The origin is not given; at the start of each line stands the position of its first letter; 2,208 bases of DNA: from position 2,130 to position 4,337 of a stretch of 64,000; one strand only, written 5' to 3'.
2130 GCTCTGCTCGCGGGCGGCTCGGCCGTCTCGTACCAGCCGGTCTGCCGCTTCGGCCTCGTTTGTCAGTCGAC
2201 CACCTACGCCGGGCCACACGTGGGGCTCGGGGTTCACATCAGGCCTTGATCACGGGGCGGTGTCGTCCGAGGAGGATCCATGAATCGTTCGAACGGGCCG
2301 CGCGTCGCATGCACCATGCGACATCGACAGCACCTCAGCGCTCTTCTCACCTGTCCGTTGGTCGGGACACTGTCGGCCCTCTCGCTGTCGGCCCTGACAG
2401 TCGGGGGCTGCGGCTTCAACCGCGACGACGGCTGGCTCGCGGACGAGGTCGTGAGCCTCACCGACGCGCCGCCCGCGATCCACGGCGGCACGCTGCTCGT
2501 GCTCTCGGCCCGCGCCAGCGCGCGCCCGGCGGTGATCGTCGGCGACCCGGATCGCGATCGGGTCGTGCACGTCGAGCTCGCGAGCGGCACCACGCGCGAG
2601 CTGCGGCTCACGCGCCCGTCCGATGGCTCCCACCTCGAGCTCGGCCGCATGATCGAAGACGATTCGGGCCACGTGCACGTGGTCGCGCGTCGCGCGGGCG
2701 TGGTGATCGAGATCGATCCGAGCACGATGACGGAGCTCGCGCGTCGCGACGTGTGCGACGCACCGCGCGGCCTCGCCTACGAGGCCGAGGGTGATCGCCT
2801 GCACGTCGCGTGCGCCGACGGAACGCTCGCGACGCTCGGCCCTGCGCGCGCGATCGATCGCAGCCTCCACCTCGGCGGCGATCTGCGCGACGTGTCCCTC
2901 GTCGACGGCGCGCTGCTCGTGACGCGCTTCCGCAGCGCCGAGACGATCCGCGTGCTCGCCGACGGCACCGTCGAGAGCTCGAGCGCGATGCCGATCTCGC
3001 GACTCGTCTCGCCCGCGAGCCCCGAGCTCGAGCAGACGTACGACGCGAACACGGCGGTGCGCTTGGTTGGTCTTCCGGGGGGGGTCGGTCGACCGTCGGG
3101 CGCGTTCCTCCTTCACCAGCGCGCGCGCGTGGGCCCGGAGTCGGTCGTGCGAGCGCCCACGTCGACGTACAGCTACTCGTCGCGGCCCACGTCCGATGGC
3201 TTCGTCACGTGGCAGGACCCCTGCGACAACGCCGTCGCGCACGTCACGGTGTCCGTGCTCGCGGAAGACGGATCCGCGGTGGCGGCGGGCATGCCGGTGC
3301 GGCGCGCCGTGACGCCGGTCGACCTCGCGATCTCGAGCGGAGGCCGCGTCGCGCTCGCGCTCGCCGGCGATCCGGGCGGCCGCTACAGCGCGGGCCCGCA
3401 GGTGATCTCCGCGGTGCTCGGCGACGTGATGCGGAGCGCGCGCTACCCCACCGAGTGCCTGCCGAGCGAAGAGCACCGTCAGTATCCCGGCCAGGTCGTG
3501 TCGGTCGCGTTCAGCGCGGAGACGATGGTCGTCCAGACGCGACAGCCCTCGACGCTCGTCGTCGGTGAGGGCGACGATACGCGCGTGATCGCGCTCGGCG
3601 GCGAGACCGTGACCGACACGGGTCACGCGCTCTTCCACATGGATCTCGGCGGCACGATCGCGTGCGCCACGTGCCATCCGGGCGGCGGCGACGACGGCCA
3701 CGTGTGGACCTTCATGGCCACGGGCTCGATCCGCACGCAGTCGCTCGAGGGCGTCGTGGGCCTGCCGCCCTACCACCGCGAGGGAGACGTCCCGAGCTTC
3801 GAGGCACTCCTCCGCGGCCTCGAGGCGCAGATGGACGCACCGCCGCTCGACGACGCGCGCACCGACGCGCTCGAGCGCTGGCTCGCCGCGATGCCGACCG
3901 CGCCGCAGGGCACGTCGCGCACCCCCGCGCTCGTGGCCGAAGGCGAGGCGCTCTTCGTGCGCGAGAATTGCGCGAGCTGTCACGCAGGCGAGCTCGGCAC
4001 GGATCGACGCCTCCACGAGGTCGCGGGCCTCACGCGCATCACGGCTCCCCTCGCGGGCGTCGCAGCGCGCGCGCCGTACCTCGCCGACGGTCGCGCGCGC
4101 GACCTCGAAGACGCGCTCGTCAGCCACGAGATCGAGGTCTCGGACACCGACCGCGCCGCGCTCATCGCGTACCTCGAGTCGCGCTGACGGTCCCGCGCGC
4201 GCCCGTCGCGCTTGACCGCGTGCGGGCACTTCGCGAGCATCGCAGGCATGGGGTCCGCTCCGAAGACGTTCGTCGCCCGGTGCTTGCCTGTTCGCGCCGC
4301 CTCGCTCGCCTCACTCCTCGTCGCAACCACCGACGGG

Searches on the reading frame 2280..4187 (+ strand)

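Call 59: search_protein_families(library=pfam, proteins=[window:2280-4187:+], max_evalue=0.001)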
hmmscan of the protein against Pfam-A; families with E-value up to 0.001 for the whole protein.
window:2280-4187:+ (635 aa): 3 families
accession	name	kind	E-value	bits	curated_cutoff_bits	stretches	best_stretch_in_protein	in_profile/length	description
PF13442.11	Cytochrome_CBB3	-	6e-07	30.1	27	1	552-632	3-68/68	Cytochrome C oxidase, cbb3-type, subunit III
PF00034.26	Cytochrom_C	-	2.2e-06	29.4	21.3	1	552-634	1-88/90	Cytochrome c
PF03150.19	CCP_MauG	-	0.00033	21.8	25.6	0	563-614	23-79/149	Di-haem cytochrome c peroxidase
